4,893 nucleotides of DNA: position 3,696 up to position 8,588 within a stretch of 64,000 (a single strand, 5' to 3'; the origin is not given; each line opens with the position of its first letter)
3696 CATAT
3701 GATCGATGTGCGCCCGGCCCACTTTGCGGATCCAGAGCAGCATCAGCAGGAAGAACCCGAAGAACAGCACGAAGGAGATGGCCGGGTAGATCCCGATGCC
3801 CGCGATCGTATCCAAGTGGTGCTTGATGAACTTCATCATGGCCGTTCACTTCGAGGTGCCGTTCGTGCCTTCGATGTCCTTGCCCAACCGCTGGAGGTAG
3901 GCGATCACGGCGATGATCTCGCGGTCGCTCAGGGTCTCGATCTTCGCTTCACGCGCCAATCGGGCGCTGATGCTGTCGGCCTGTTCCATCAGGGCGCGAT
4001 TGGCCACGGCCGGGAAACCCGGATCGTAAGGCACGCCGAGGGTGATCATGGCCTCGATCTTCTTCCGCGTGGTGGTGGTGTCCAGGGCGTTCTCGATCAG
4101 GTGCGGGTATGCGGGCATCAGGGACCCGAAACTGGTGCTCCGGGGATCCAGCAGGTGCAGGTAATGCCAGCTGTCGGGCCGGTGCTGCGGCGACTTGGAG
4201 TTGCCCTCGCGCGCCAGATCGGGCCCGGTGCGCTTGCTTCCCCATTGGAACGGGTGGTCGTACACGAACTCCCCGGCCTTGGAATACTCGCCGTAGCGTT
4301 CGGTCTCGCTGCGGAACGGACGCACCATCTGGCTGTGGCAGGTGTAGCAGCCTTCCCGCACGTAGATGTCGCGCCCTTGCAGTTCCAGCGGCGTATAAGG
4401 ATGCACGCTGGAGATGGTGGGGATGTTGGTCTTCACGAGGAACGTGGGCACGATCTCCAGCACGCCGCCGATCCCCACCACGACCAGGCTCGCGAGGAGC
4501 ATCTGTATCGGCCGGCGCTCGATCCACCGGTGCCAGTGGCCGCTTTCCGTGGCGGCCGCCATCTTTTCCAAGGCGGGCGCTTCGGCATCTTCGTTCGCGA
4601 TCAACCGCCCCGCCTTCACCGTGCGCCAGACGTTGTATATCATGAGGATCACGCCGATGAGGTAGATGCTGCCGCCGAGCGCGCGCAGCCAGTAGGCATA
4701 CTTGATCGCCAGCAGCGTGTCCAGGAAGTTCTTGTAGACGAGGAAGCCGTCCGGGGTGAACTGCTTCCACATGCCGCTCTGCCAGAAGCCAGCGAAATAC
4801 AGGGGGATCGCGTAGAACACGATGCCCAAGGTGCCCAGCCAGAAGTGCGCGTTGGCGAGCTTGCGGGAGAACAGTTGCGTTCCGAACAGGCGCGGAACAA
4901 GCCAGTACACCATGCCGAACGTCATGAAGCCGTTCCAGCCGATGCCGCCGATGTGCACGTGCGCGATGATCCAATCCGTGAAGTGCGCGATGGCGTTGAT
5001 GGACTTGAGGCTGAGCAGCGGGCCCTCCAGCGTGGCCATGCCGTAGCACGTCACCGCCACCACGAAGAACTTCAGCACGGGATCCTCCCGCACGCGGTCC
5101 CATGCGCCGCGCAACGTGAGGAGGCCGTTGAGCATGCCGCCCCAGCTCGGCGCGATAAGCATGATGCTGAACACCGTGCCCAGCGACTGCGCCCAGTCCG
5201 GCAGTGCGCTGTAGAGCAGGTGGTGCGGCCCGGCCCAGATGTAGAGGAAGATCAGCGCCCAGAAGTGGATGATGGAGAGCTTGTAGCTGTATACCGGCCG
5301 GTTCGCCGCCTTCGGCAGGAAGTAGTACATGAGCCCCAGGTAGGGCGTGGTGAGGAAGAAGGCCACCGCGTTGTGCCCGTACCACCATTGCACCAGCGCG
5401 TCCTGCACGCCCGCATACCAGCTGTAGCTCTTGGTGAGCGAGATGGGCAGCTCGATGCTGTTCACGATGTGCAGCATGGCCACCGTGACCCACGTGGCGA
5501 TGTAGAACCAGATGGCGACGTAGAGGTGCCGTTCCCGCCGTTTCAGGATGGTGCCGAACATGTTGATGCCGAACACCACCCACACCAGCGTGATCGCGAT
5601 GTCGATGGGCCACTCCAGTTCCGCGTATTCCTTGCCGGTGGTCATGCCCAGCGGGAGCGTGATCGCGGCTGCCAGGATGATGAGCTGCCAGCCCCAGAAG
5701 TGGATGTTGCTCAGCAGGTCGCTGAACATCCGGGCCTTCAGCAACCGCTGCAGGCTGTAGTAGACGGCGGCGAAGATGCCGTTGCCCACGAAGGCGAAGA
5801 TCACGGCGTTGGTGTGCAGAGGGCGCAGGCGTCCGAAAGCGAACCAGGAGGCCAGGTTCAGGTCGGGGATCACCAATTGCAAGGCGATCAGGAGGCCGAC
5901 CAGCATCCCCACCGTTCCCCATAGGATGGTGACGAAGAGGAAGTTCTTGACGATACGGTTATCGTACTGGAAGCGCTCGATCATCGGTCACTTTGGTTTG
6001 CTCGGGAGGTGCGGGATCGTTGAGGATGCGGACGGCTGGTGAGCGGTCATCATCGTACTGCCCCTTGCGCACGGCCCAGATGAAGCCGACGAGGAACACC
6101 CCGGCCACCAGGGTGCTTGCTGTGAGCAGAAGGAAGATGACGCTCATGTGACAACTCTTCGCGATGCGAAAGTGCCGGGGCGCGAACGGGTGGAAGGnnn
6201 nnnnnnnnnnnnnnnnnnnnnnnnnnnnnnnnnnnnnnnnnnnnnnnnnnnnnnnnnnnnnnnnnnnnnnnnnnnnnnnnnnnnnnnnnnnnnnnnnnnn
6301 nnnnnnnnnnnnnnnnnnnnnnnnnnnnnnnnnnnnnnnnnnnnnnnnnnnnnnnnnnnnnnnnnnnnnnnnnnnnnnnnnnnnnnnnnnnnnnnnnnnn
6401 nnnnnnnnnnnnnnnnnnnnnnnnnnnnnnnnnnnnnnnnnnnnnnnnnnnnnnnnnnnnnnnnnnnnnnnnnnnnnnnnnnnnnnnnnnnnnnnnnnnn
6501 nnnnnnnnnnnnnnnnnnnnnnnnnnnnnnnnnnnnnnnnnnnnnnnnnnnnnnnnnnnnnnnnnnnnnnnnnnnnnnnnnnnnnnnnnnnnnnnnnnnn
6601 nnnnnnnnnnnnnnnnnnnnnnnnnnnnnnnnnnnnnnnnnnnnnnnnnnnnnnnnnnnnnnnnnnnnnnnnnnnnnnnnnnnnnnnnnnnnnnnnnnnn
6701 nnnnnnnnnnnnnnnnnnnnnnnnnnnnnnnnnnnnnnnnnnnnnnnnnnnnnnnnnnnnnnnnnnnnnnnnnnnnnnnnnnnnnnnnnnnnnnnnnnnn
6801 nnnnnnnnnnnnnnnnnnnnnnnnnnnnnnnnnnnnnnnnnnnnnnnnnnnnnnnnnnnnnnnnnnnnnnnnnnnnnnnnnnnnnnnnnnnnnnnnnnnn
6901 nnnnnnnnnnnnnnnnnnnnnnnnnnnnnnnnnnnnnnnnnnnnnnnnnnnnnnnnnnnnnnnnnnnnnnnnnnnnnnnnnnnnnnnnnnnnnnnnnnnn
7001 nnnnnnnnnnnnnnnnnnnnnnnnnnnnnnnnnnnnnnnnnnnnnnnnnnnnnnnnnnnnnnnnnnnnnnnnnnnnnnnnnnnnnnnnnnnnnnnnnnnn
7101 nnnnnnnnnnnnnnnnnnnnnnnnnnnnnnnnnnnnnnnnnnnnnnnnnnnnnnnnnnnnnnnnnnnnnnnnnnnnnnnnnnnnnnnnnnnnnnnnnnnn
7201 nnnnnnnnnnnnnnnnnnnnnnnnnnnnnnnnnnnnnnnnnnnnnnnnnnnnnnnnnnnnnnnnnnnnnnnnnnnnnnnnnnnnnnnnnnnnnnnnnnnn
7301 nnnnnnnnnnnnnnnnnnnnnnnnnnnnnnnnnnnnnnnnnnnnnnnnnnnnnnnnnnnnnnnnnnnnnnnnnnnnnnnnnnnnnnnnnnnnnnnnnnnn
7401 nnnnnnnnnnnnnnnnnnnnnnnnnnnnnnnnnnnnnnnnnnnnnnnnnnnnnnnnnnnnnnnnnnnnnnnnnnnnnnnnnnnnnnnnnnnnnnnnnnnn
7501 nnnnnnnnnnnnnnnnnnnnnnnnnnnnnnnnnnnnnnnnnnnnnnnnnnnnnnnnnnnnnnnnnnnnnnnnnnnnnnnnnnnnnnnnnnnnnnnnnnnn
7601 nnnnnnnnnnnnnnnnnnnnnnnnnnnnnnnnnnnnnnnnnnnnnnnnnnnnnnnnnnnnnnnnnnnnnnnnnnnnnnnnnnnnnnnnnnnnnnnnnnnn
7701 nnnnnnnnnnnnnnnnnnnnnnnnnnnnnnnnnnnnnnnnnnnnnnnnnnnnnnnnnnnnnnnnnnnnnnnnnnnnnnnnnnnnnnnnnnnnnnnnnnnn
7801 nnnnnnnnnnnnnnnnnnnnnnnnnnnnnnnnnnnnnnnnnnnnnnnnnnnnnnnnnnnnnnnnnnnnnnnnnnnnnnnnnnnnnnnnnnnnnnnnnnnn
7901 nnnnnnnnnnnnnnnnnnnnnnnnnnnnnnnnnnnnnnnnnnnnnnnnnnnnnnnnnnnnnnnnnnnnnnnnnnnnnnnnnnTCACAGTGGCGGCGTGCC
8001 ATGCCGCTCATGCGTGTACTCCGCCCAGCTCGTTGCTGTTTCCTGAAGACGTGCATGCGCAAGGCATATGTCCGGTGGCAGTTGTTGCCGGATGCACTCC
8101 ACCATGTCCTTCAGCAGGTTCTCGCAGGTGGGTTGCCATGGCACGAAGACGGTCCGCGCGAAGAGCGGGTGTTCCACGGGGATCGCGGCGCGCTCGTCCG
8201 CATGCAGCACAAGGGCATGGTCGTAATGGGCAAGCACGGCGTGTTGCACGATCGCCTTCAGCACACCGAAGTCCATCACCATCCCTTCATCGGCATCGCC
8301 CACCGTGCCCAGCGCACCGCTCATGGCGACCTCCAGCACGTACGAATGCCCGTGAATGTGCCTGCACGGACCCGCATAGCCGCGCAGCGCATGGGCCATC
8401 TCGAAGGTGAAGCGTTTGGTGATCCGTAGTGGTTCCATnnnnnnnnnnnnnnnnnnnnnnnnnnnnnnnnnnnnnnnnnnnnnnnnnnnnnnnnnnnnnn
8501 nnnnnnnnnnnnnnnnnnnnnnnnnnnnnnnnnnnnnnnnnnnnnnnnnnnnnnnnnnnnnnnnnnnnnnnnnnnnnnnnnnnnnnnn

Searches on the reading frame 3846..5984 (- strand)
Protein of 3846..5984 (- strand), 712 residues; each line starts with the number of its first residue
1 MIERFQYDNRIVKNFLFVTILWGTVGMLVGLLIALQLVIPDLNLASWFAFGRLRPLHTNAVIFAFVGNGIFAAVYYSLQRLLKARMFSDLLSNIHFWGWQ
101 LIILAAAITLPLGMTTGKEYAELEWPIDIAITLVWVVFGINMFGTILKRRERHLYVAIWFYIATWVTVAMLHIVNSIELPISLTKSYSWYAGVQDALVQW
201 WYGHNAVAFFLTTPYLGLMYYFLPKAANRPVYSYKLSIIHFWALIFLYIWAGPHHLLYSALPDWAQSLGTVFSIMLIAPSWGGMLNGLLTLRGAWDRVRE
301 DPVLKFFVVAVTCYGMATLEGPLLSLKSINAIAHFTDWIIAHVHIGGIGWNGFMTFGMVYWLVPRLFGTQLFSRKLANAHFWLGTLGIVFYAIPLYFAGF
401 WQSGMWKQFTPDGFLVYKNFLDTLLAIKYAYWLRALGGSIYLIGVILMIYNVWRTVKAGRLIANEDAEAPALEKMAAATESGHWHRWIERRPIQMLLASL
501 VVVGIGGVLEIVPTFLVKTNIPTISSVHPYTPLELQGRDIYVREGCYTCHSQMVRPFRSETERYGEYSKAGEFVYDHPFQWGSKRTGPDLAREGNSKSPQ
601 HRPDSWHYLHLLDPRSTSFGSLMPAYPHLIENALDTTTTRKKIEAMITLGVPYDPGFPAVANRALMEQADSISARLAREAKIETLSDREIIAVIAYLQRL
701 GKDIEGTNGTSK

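Call 11: search_protein_families(library=pfam, proteins=[window:3846-5984:-], max_evalue=0.001)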
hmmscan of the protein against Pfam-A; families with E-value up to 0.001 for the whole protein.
window:3846-5984:- (712 aa): 2 families
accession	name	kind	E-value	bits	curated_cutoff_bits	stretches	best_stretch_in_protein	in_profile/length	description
PF00115.25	COX1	-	2.8e-119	399.3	34.8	1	10-440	1-436/436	Cytochrome C and Quinol oxidase polypeptide I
PF02433.20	FixO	-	3.1e-91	305.2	29.6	1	485-704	1-219/219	Cytochrome C oxidase, mono-heme subunit/FixO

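Call 70: search_protein_families(library=ncbifam, proteins=[window:3846-5984:-], max_evalue=1e-10)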
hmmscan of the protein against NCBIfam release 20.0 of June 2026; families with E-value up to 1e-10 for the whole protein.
window:3846-5984:- (712 aa): 6 families
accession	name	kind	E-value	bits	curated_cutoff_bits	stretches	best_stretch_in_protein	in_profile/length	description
NF011053.0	PRK14485.1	subfamily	0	1258.4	1080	1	2-708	5-707/716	putative bifunctional cbb3-type cytochrome c oxidase subunit I/II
TIGR00780.1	ccoN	equivalog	1.5e-198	660.5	583.15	1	6-469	2-471/474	cytochrome-c oxidase, cbb3-type subunit I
NF011055.0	PRK14487.1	subfamily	1.9e-77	259.5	218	1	484-707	6-205/212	cbb3-type cytochrome c oxidase subunit II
TIGR00781.1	ccoO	equivalog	2e-72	243.6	200.65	1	486-705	2-225/232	cytochrome-c oxidase, cbb3-type subunit II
NF011054.0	PRK14486.1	equivalog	3.3e-59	200.8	447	1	488-706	5-192/294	putative bifunctional cbb3-type cytochrome c oxidase subunit II/cytochrome c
TIGR02891.1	CtaD_CoxA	equivalog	3.5e-16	58.9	670.75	1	9-474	8-487/504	cytochrome c oxidase subunit I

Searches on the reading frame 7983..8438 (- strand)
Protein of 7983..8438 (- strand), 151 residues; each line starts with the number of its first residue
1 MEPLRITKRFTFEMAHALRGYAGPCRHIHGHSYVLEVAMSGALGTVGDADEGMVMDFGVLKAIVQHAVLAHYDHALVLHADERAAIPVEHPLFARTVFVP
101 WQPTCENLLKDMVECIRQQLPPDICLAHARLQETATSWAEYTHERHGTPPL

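Call 40: search_protein_families(library=pfam, proteins=[window:7983-8438:-], max_evalue=0.001)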
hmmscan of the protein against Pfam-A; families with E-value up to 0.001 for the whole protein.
window:7983-8438:- (151 aa): 1 family
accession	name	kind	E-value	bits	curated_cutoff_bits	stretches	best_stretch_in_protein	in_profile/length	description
PF01242.24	PTPS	-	6.2e-30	104.1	22.4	1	6-143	2-120/121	6-pyruvoyl tetrahydropterin synthase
